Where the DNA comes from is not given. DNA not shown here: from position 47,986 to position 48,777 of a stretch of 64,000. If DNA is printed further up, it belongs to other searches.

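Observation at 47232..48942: Nested, extremely AT-rich four-gene module with an HUH-Rep-like protein and an RHH protein (possible captured rolling-circle replicon)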

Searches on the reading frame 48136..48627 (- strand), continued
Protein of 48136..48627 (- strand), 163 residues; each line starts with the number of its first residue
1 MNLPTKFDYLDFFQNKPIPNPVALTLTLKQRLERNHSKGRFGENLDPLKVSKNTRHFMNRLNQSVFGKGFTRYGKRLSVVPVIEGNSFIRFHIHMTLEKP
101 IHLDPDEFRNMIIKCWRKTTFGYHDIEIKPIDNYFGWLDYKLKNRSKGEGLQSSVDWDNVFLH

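Call 55: search_protein_families(library=pfam, proteins=[L021:4233-5702:+, L021:5699-7312:+, L021:7402-8763:+, L021:8899-9276:-, L021:9349-9789:-, L021:11494-12309:-, L014:8580-9074:+, L014:9065-9373:+, L014:10811-11167:+, L005:2165-5149:-], max_evalue=0.01)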
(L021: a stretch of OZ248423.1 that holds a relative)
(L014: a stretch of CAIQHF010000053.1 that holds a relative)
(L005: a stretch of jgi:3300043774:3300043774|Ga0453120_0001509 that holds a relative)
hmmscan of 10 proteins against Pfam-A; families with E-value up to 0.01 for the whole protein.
L021:4233-5702:+ (489 aa): 6 families
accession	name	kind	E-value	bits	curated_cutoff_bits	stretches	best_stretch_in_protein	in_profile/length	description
PF00478.31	IMPDH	-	2.6e-162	540.1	25.6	1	7-475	1-345/345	IMP dehydrogenase / GMP reductase domain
PF00571.33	CBS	-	3.5e-20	72.5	24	2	147-202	1-54/57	CBS domain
PF03060.21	NMO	-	2.6e-13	50.5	28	2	207-372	81-235/331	Nitronate monooxygenase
PF01070.24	FMN_dh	-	8.8e-07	28.7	24.9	1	257-363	208-306/350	FMN-dependent dehydrogenase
PF00977.27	His_biosynth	-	0.00087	19.2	23.6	0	209-362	65-222/228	Histidine biosynthesis protein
PF01645.23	Glu_synthase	-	0.0037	16.9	20.4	1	275-359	214-304/369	Conserved region in glutamate synthase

L021:5699-7312:+ (537 aa): 5 families
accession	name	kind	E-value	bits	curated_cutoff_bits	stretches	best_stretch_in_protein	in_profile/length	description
PF00958.27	GMP_synt_C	-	6.4e-42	142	27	1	451-536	7-92/92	GMP synthase C terminal domain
PF00117.34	GATase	-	1.1e-38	133.2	22.8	1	7-199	1-189/190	Glutamine amidotransferase class-I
PF07722.19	Peptidase_C26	-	1.4e-10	41.7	20.5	1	74-182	101-219/219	Peptidase C26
PF02540.23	NAD_synthase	-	2e-10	40.6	21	1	215-253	7-45/242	NAD synthase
PF03054.22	tRNA_Me_trans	-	0.00013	22.1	20.6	1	228-259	2-32/202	tRNA methyl transferase HUP domain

L021:7402-8763:+ (453 aa): 1 family
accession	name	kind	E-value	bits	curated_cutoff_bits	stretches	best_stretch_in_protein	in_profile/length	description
PF00589.27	Phage_integrase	-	1.1e-11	45.2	27.1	1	250-432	18-170/172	Phage integrase family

L021:8899-9276:- (125 aa): 0 families

L021:9349-9789:- (146 aa): 1 family
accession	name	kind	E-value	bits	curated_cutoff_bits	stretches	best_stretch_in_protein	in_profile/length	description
PF20346.3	DUF6641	-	7.1e-15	55.7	27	1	6-130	21-140/143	Family of unknown function (DUF6641)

L021:11494-12309:- (271 aa): 0 families

L014:8580-9074:+ (164 aa): 0 families

L014:9065-9373:+ (102 aa): 0 families

L014:10811-11167:+ (118 aa): 0 families

L005:2165-5149:- (994 aa): 2 families
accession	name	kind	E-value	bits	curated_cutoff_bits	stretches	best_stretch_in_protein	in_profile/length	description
PF04851.21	ResIII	-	0.00021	21.7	22.5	1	321-440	27-134/164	Type III restriction enzyme, res subunit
PF02399.21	Herpes_ori_bp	-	0.0011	17.6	20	1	404-481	115-192/820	Origin of replication binding protein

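Call 58: find_related_loci(query=A1, collection=metagenome_contigs, flank=10000)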
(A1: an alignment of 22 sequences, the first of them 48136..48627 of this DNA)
Query A1 (163 aa) in metagenome_contigs; peptide patterns used: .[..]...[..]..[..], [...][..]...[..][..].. (x = any residue, [..] = any of these).
147 stretches matched a pattern; 36 encode a relative of the query (tblastn E <= 1e-3); 36 distinct loci.
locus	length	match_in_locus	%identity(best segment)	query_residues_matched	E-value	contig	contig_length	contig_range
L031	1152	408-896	100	1-163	4e-120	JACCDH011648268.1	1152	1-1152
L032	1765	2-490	87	1-163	8e-100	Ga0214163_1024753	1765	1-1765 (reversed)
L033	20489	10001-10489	75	1-163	7e-84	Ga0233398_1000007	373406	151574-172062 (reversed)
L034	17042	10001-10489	75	1-163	7e-84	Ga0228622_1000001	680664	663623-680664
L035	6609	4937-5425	74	1-163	3e-83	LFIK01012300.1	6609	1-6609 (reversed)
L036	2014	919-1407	74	1-163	3e-86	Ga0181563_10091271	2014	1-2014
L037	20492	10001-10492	71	1-163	2e-79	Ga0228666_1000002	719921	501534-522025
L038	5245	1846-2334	67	1-163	6e-77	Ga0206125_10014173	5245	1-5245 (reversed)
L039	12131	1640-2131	70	1-163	4e-75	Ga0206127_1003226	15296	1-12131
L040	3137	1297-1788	70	1-163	2e-75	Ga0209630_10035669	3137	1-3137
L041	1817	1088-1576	58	1-163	1e-68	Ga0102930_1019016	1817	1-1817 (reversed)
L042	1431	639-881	72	1-81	9e-37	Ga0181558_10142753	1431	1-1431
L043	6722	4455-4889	38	6-160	6e-32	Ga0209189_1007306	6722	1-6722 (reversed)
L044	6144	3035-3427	43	20-160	1e-29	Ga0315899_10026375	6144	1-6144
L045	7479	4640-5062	40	20-163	1e-29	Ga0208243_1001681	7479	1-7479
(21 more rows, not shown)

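Call 77: search_solved_structures(query=A4, max_evalue=0.01, show_alignments=1)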
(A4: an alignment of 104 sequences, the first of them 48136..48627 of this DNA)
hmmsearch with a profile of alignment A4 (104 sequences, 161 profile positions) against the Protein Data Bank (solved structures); distinct sequences matched with E-value up to 0.01: 1.
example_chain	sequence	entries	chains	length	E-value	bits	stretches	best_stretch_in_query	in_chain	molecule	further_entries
8tzm_A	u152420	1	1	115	0.0014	21.6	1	88-147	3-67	Type I site-specific deoxyribonuclease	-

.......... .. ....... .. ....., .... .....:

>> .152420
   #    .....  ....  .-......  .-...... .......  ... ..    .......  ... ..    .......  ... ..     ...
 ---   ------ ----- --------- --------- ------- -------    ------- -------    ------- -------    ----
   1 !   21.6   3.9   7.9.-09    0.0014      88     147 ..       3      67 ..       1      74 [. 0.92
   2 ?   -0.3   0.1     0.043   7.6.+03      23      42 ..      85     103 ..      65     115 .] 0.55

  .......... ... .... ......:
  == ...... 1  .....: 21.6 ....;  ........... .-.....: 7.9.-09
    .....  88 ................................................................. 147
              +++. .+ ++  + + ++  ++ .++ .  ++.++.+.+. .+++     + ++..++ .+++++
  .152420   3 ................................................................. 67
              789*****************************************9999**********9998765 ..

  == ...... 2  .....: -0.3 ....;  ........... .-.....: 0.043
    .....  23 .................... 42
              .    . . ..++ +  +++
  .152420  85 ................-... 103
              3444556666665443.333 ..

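Call 81: search_protein_families(library=pfam, proteins=[L012:2679-2960:+, L005:1403-2002:+, L033:11948-13969:-, L033:14051-16039:-, L033:16024-16995:-, L033:16992-17756:-, L033:17820-18413:-, L033:18401-18682:-, L033:11721-11963:+, L033:7596-7982:-], max_evalue=0.01)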
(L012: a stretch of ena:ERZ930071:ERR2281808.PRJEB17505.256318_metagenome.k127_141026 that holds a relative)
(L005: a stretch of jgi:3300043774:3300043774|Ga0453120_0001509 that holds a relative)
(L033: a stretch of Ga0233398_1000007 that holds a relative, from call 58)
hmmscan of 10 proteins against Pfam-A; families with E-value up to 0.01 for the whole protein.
L012:2679-2960:+ (93 aa): 0 families

L005:1403-2002:+ (199 aa): 0 families

L033:11948-13969:- (673 aa): 0 families

L033:14051-16039:- (662 aa): 4 families
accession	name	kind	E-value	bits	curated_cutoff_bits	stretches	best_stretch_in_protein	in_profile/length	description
PF00145.23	DNA_methylase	-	1.2e-42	147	22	1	305-654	1-323/324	C-5 cytosine-specific DNA methylase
PF00733.27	Asn_synthase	-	3.4e-08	34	21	1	20-128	18-125/354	Asparagine synthase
PF06508.19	QueC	-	9.8e-05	22.4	22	1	24-77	4-57/210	Queuosine biosynthesis protein QueC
PF02540.23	NAD_synthase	-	0.0046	16.5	21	0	5-78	5-79/242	NAD synthase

L033:16024-16995:- (323 aa): 1 family
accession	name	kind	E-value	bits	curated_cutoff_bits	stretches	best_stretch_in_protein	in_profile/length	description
PF13412.12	HTH_24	-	0.0085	16.1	21.9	0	50-66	20-36/48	Winged helix-turn-helix DNA-binding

L033:16992-17756:- (254 aa): 8 families
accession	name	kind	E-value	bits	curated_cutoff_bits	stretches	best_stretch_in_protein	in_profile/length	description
PF13649.12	Methyltransf_25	-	2.2e-08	35.1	27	1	69-162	1-97/97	Methyltransferase domain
PF08242.18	Methyltransf_12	-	1.7e-06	29.1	30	1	70-163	1-97/98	Methyltransferase domain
PF08241.18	Methyltransf_11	-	1.9e-05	25.7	21.2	1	70-166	1-95/95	Methyltransferase domain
PF13489.12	Methyltransf_23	-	4.2e-05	23.8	27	1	64-193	21-142/164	Methyltransferase domain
PF19867.5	DUF6340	-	0.0013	18.4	26.4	1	24-117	113-205/258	Family of unknown function (DUF6340)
PF13847.12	Methyltransf_31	-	0.0016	18.6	27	1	65-103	3-39/145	Methyltransferase domain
PF07021.18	MetW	-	0.0068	16.5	21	0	52-86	1-34/193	Methionine biosynthesis protein MetW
PF01728.25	FtsJ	-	0.0088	16.4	24.1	0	61-131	16-85/181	FtsJ-like methyltransferase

L033:17820-18413:- (197 aa): 2 families
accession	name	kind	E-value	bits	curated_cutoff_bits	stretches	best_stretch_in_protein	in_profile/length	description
PF00239.26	Resolvase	-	4.5e-43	147.2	23.3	1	4-148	1-144/145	Resolvase, N terminal domain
PF02796.21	HTH_7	-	4.9e-06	27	23.8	1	151-191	1-41/45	Helix-turn-helix domain of resolvase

L033:18401-18682:- (93 aa): 0 families

L033:11721-11963:+ (80 aa): 0 families

L033:7596-7982:- (128 aa): 1 family
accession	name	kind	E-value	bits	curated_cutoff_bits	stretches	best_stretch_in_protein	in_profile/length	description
PF10067.14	DUF2306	-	2.5e-09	37.9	31.6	1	4-118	1-117/147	Predicted membrane protein (DUF2306)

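Call 84: search_dna_similar(query=window:48136-48627:-, collection=plasmids, mode=protein, max_evalue=0.001, max_rows=25)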
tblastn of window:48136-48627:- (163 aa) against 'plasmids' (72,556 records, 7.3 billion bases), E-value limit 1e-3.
No match.

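Call 85: search_dna_similar(query=window:48136-48627:-, collection=phages, mode=protein, max_evalue=0.001, max_rows=25)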
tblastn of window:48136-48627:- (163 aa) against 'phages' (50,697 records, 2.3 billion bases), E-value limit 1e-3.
No match.

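Call 86: search_dna_similar(query=L016:9896-10414:+, collection=plasmids, mode=protein, max_evalue=0.001, max_rows=25)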
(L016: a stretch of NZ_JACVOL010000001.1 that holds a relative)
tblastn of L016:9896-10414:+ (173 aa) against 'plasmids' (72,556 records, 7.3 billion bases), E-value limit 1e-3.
No match.

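Call 87: search_dna_similar(query=L016:9896-10414:+, collection=phages, mode=protein, max_evalue=0.001, max_rows=25)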
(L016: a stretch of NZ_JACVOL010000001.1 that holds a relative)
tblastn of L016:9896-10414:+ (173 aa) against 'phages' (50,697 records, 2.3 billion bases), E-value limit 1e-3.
No match.

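Call 88: find_related_loci(query=A1, collection=viral_contigs, flank=8000)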
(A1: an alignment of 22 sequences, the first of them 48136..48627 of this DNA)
Query A1 (163 aa) in viral_contigs; peptide patterns used: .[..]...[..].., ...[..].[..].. (x = any residue, [..] = any of these).
41 stretches matched a pattern; 5 encode a relative of the query (tblastn E <= 1e-3); 5 distinct loci.
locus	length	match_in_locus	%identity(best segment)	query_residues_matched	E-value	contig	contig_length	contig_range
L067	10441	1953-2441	75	1-163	2e-84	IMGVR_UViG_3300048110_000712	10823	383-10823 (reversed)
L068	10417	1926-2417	71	1-163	5e-80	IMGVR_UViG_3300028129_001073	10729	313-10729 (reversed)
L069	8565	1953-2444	70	1-163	1e-78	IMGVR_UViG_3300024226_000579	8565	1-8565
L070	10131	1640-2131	70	1-163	1e-75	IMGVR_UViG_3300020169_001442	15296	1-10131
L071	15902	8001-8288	34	22-114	9e-12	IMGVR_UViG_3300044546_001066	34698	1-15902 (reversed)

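Call 89: find_related_loci(query=A1, collection=viral_contigs, flank=10000)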
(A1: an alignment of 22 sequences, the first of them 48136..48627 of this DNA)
Query A1 (163 aa) in viral_contigs; peptide patterns used: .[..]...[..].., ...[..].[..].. (x = any residue, [..] = any of these).
41 stretches matched a pattern; 5 encode a relative of the query (tblastn E <= 1e-3); 5 distinct loci.
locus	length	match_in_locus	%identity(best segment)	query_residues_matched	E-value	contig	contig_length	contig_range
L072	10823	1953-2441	75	1-163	2e-84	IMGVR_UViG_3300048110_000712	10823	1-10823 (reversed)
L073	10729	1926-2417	71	1-163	5e-80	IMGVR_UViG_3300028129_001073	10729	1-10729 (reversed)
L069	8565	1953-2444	70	1-163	1e-78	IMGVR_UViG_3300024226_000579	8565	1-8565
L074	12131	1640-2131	70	1-163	1e-75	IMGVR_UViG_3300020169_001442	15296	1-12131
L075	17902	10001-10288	34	22-114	9e-12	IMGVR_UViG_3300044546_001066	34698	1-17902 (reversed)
